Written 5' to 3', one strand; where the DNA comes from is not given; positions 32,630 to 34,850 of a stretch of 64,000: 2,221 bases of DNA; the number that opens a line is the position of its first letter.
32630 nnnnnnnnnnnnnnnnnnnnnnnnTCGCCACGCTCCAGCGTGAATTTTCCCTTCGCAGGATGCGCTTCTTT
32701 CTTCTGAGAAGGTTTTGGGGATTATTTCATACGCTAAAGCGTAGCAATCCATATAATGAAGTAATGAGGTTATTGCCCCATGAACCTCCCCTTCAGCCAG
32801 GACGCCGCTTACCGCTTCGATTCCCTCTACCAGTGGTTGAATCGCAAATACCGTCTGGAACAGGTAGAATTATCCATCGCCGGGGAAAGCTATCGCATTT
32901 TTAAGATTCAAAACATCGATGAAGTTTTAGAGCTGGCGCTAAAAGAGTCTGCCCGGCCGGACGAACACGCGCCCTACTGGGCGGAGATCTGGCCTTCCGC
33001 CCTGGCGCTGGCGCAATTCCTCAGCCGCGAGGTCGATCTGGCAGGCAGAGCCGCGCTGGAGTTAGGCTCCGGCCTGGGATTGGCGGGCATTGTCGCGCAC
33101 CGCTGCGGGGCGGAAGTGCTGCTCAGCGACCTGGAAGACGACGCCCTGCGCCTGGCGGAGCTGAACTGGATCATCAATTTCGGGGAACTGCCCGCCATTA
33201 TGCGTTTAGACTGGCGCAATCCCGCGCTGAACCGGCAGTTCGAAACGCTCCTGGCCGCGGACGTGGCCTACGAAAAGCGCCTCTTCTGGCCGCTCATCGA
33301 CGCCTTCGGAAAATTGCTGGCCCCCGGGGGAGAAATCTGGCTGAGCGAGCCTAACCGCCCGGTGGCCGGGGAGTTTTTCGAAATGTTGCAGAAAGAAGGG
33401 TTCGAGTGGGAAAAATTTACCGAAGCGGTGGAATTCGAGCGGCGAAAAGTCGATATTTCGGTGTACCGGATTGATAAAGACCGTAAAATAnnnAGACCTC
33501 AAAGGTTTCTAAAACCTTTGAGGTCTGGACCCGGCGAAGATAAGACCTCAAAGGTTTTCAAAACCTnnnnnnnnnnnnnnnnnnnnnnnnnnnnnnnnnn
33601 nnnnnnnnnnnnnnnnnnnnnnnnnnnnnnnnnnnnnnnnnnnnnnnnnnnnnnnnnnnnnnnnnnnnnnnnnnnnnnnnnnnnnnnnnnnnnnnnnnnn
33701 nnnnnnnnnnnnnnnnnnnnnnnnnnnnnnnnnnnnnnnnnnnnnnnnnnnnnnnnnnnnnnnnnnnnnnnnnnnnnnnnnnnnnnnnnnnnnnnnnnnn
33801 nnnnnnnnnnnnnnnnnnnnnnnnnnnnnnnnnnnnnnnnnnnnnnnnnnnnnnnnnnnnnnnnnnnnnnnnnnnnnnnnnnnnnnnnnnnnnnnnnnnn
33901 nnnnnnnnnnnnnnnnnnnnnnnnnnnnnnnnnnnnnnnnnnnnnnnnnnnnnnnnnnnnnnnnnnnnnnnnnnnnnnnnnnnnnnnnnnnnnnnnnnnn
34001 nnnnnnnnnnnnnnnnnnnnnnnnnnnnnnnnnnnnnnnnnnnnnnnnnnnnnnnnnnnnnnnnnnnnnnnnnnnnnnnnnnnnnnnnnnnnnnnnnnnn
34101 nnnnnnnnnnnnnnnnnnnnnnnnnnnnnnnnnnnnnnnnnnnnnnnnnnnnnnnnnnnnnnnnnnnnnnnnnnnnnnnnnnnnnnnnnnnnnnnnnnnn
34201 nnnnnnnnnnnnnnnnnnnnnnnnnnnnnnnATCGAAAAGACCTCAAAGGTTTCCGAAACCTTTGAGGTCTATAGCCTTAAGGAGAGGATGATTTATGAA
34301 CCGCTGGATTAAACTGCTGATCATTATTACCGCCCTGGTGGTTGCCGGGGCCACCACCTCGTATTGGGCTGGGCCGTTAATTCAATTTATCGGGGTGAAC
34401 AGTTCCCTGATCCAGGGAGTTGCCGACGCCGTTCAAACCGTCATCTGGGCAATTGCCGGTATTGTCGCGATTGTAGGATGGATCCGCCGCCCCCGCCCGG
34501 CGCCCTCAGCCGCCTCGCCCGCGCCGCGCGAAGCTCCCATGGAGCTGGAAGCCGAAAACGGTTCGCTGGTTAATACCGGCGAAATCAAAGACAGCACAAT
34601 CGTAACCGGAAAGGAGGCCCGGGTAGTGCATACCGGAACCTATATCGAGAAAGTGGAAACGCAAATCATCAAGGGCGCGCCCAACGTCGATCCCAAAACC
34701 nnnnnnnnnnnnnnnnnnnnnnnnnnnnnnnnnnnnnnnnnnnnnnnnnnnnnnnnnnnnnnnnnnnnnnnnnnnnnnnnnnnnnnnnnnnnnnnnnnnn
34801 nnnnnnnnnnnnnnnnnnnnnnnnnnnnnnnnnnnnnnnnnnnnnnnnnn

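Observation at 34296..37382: DGR target is a membrane-anchored NACHT (STAND/NLR-like) NTPase with a hypervariable C-type-lectin sensor domain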

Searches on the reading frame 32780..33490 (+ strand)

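Call 6: search_protein_families(library=pfam, proteins=[window:32780-33490:+], max_evalue=0.01)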
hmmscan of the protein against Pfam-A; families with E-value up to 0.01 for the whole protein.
window:32780-33490:+ (237 aa): 2 families
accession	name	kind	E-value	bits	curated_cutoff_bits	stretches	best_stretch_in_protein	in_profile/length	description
PF10294.15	Methyltransf_16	-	7.4e-16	58.8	21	1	68-205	19-173/174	Lysine methyltransferase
PF05175.20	MTS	-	0.00055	20.1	23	1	77-188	23-138/170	Methyltransferase small domain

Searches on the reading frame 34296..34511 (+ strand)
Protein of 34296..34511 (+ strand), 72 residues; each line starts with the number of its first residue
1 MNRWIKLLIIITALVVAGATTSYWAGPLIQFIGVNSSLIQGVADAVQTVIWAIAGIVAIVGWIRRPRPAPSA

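Call 66: find_homologous_proteins(query=A5, max_evalue=0.001)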
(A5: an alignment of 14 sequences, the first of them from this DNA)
Query A5 (14 sequences) (72 aa, profile of the alignment): 2 proteins with E <= 0.001 among 4088 candidates.
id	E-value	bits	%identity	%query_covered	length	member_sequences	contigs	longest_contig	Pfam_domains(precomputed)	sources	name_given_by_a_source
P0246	3.5e-15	73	100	68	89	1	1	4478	-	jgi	-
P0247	8.6e-14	69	37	89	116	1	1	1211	-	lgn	-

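Call 76: search_protein_representatives(alignment_id=A5)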
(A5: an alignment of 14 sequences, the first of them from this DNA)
Query: 14 sequences, 72 profile positions. Proteins with E-value up to 0.001 (for the whole library): 245; up to 1e-10: 103; up to 1e-30: 0. The best 150 are listed.
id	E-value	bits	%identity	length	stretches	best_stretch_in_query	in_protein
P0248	2.4e-24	100.9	-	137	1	1-71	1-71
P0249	2.9e-23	97.5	-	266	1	1-70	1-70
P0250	1.1e-22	95.6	-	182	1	1-71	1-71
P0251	2.0e-20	88.4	-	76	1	1-67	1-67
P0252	2.6e-20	88.0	-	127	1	1-72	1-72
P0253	2.8e-20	87.9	-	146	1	1-71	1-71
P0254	4.0e-20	87.4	-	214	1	1-69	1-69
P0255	6.4e-20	86.8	-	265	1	1-69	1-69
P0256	6.7e-20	86.7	-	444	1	1-68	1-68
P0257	1.8e-19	85.3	-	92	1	1-70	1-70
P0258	2.3e-19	85.0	-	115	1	1-71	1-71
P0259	5.5e-19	83.8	-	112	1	1-71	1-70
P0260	7.5e-19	83.4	-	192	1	1-71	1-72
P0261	1.1e-18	82.9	-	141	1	3-69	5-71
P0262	1.1e-18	82.8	-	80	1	1-68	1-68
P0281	1.4e-15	72.9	-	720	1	1-70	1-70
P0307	5.2e-14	67.8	-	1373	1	7-67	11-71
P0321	8.3e-13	64.0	-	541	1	1-67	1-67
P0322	1.2e-12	63.5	-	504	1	1-70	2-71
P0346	6.6e-11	57.9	-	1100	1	14-70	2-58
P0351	1.6e-10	56.7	-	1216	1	1-69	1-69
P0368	1.1e-09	54.0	-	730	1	1-68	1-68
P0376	2.1e-09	53.1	-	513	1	1-71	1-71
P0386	4.9e-09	51.9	-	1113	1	1-67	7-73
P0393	1.1e-08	50.7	-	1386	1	1-65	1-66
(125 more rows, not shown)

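Call 77: search_protein_families(library=pfam, proteins=[P0307, P0351, P0393, P0346, P0386, P0281, P0368, P0321, P0376, P0322], max_evalue=0.001)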
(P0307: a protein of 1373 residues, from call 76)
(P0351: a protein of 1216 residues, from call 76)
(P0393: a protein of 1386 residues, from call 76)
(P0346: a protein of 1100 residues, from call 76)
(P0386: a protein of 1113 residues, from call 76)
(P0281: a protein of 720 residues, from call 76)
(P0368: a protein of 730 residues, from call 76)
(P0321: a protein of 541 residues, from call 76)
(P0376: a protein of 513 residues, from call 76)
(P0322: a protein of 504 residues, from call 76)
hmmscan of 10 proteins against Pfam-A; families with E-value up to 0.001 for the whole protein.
P0307 (1373 aa): 5 families
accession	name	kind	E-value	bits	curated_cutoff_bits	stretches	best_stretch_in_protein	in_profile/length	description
PF03781.23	FGE-sulfatase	-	1.8e-41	143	23.3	1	1085-1364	6-254/255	Sulfatase-modifying factor enzyme 1-like domain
PF24883.2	NPHP3_N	-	7.3e-08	33.2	24.8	1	566-712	20-164/164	Nephrocystin 3, N-terminal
PF05729.18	NACHT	-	2.7e-07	31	26.7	0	671-759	83-164/167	NACHT domain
PF13191.12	AAA_16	-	9.2e-06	26.7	32.6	1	552-685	5-148/167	AAA ATPase domain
PF20720.3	nSTAND3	-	0.00064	19.9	27.2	0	561-598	10-47/155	Novel STAND NTPase 3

P0351 (1216 aa): 4 families
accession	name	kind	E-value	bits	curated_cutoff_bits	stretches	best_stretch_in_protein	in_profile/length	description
PF03781.23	FGE-sulfatase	-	2.7e-43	148.9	23.3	1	954-1206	3-254/255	Sulfatase-modifying factor enzyme 1-like domain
PF05729.18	NACHT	-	5.9e-10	39.7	26.7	1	489-651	3-164/167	NACHT domain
PF13749.12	HATPase_c_4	-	1.3e-09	38.4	26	1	296-368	6-77/89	Putative ATP-dependent DNA helicase recG C-terminal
PF20720.3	nSTAND3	-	0.00086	19.5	27.2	0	480-512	11-43/155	Novel STAND NTPase 3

P0393 (1386 aa): 1 family
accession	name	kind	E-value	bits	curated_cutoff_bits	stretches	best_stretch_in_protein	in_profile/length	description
PF13646.12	HEAT_2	-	5.9e-20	71.8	27.7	2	1014-1086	3-75/88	HEAT repeats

P0346 (1100 aa): 21 families
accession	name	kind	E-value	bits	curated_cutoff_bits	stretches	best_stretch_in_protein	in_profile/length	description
PF13424.12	TPR_12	-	1.7e-60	201.6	30.1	7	813-880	8-77/77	Tetratricopeptide repeat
PF13176.12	TPR_7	-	1.3e-37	125.1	27.9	6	930-963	1-34/36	Tetratricopeptide repeat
PF00515.34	TPR_1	-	8.8e-32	108.1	27.8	2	930-958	3-31/34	Tetratricopeptide repeat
PF07719.23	TPR_2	-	4.8e-30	101.6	27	1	930-957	3-30/34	Tetratricopeptide repeat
PF13374.12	TPR_10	-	5.3e-27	93.4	27.5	1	929-960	3-34/42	Tetratricopeptide repeat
PF13181.12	TPR_8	-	5.8e-25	85.7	25.7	2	930-957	3-30/34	Tetratricopeptide repeat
PF13749.12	HATPase_c_4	-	3.5e-20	72.2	26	1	296-381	3-89/89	Putative ATP-dependent DNA helicase recG C-terminal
PF17874.7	TPR_MalT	-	4.3e-18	66.1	45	2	936-1083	9-156/336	MalT-like TPR region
PF13174.12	TPR_6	-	4.2e-10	40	26.3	0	933-955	5-27/33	Tetratricopeptide repeat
PF00931.28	NB-ARC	-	8.6e-09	35.5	23.5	1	414-535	9-136/248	NB-ARC domain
PF13428.12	TPR_14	-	1e-08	35.5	23.5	0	934-957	7-30/44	Tetratricopeptide repeat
PF16065.10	DUF4807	-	8e-08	32.5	27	0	996-1069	13-91/126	Domain of unknown function (DUF4807)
PF13432.12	TPR_16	-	1.4e-07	32.2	32.7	0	902-957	11-60/65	Tetratricopeptide repeat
PF10579.15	Rapsyn_N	-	3.5e-07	30.6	23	0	987-1044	25-79/80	Rapsyn N-terminal myristoylation and linker region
PF14938.12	SNAP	-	1.4e-06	28.5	25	0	818-876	85-143/282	Soluble NSF attachment protein, SNAP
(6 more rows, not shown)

P0386 (1113 aa): 4 families
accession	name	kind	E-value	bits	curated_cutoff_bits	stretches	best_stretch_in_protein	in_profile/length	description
PF13646.12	HEAT_2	-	2.6e-17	63.3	27.7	1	637-710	6-81/88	HEAT repeats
PF25199.1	nSTAND_NTPase5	-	6.3e-07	29.8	34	1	170-223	38-93/145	Novel STAND NTPase 5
PF02985.28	HEAT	-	1.4e-06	28.4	23.5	0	663-688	2-27/31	HEAT repeat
PF13191.12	AAA_16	-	0.0004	21.4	32.6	1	164-224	15-82/167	AAA ATPase domain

P0281 (720 aa): 5 families
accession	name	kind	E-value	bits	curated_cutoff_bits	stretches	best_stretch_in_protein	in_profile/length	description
PF05729.18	NACHT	-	3.4e-09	37.2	26.7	1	219-392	3-164/167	NACHT domain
PF13191.12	AAA_16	-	4.3e-05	24.5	32.6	1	204-340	8-156/167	AAA ATPase domain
PF24883.2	NPHP3_N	-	5.8e-05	23.8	24.8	0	310-357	113-164/164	Nephrocystin 3, N-terminal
PF13401.12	AAA_22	-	0.00029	21.6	27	1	219-342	8-103/130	AAA domain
PF13604.12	AAA_30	-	0.00097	19.4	27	0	202-237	4-39/191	AAA domain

P0368 (730 aa): 4 families
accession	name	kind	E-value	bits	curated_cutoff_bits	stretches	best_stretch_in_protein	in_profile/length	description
PF13749.12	HATPase_c_4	-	4.5e-23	81.5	26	1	298-383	3-89/89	Putative ATP-dependent DNA helicase recG C-terminal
PF00931.28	NB-ARC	-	5.4e-22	78.7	23.5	1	426-608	19-208/248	NB-ARC domain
PF13191.12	AAA_16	-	4.7e-07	30.9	32.6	1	398-523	2-104/167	AAA ATPase domain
PF05729.18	NACHT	-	5.8e-05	23.4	26.7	1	427-564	2-143/167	NACHT domain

P0321 (541 aa): 3 families
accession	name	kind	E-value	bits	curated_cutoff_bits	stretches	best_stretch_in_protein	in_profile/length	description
PF05729.18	NACHT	-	1e-10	42.2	26.7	1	224-386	3-164/167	NACHT domain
PF20720.3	nSTAND3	-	5.5e-06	26.6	27.2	1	214-246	10-42/155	Novel STAND NTPase 3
PF24883.2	NPHP3_N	-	0.00038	21.1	24.8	0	307-351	124-164/164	Nephrocystin 3, N-terminal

P0376 (513 aa): 2 families
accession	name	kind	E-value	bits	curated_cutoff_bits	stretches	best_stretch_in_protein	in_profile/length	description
PF00931.28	NB-ARC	-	1e-06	28.7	23.5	1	154-375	2-247/248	NB-ARC domain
PF13191.12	AAA_16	-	0.00015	22.7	32.6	1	150-212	2-63/167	AAA ATPase domain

P0322 (504 aa): 6 families
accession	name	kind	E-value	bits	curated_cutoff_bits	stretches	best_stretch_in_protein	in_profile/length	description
PF05729.18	NACHT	-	5.4e-14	52.8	26.7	1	212-371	3-165/167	NACHT domain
PF13401.12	AAA_22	-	2.5e-06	28.3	27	1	212-322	8-110/130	AAA domain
PF20720.3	nSTAND3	-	3.1e-06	27.4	27.2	1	202-235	10-43/155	Novel STAND NTPase 3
PF24883.2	NPHP3_N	-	4.1e-05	24.3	24.8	0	281-335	114-164/164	Nephrocystin 3, N-terminal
PF13191.12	AAA_16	-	0.00012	23.1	32.6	0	207-401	17-154/167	AAA ATPase domain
PF13481.12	AAA_25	-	0.00098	19.2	27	0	204-245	28-75/195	AAA domain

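Call 78: search_protein_families(library=pfam, proteins=[P0249, P0250, P0256], max_evalue=10)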
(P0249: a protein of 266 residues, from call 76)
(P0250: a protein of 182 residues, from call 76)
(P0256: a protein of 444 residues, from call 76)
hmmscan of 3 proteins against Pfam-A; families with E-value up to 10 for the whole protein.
P0249 (266 aa): 3 families
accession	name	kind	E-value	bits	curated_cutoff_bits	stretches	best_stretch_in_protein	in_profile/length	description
PF03781.23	FGE-sulfatase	-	2.7e-13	50.6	23.3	1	122-221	159-251/255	Sulfatase-modifying factor enzyme 1-like domain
PF07332.16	Phage_holin_3_6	-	0.043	14.3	28.4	1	7-76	37-104/116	Putative Actinobacterial Holin-X, holin superfamily III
PF13548.11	DUF4126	-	0.32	11.1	27.5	1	26-66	52-92/175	Domain of unknown function (DUF4126)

P0250 (182 aa): 0 families

P0256 (444 aa): 10 families
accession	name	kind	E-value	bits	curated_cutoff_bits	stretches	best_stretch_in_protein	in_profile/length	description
PF05729.18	NACHT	-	3.7e-13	50.1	26.7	1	231-395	3-165/167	NACHT domain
PF20720.3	nSTAND3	-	5.8e-06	26.5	27.2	1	221-253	10-42/155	Novel STAND NTPase 3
PF24883.2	NPHP3_N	-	0.00085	20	24.8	2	307-359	116-164/164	Nephrocystin 3, N-terminal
PF13401.12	AAA_22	-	0.004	17.9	27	1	230-342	7-106/130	AAA domain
PF13481.12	AAA_25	-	0.025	14.6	27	1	223-256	28-61/195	AAA domain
PF02367.23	TsaE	-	0.045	14.2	26.6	1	223-253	16-46/128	Threonylcarbamoyl adenosine biosynthesis protein TsaE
PF13191.12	AAA_16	-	0.11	13.4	32.6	1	230-349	26-104/167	AAA ATPase domain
PF13238.12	AAA_18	-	0.17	12.8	29.4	1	232-278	2-25/128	AAA domain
PF01580.24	FtsK_SpoIIIE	-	0.21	11.4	24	1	227-254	38-65/221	FtsK/SpoIIIE family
PF00005.33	ABC_tran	-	0.34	11.9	25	1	231-250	14-33/137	ABC transporter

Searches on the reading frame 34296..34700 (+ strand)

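Call 78: search_protein_families(library=pfam, proteins=[window:34296-34700:+], max_evalue=10)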
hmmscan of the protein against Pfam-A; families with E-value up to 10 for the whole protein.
window:34296-34700:+ (135 aa): 1 family
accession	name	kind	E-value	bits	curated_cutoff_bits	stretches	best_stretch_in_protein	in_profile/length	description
PF10907.13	DUF2749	-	6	7.4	25.5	0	7-25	7-25/72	Protein of unknown function (DUF2749)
